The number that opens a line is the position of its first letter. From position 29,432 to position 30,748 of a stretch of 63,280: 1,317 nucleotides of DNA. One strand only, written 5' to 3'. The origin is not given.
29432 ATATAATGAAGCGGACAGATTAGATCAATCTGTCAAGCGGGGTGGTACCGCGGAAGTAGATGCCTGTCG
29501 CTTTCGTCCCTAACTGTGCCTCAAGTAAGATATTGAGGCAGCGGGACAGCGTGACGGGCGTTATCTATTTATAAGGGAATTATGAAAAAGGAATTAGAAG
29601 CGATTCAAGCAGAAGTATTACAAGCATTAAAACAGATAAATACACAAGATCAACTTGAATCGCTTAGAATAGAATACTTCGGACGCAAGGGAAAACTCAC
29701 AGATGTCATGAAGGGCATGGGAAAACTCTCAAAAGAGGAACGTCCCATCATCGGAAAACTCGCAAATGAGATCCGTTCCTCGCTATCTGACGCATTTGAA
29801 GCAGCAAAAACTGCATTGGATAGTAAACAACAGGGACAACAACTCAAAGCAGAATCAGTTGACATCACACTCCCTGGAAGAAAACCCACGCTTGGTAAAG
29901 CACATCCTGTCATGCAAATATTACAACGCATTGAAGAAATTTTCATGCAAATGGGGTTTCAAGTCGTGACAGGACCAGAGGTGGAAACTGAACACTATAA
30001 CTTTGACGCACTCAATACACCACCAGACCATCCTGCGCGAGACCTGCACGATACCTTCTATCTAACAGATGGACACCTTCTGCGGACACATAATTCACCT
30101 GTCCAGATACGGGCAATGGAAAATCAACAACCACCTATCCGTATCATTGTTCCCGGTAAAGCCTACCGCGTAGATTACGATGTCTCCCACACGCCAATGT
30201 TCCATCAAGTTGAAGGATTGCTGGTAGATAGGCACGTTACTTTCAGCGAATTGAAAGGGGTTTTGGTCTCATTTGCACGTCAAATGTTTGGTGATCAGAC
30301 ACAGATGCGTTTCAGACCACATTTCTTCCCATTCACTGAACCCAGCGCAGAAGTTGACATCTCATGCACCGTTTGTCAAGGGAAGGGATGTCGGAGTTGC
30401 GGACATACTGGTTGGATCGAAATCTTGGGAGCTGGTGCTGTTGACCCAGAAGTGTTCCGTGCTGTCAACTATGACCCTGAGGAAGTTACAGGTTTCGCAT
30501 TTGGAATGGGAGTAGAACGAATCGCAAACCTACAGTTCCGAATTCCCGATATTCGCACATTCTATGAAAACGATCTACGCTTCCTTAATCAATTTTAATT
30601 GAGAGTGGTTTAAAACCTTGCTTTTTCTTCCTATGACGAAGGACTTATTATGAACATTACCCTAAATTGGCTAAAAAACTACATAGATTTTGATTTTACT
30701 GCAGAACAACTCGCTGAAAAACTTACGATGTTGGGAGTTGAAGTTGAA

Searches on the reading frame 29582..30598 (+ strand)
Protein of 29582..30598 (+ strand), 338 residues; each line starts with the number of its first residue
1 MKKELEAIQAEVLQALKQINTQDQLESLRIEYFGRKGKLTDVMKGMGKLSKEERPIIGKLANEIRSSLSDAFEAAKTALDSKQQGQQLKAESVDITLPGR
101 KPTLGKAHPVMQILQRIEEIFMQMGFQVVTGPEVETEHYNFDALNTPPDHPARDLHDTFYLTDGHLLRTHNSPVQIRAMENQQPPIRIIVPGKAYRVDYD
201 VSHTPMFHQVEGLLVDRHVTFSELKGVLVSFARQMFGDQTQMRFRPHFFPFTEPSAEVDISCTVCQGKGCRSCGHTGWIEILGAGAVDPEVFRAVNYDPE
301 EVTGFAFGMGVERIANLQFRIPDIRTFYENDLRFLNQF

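Call 52: search_protein_families(library=pfam, proteins=[window:29582-30598:+], max_evalue=0.001)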
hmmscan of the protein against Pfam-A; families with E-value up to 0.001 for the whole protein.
window:29582-30598:+ (338 aa): 2 families
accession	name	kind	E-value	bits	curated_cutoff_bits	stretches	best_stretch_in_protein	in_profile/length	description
PF01409.25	tRNA-synt_2d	-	6.3e-100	334.1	19.8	1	93-338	2-246/246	tRNA synthetases class II core domain (F)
PF02912.23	Phe_tRNA-synt_N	-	6.9e-23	80.8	22.3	1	21-88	2-69/69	Aminoacyl tRNA synthetase class II, N-terminal domain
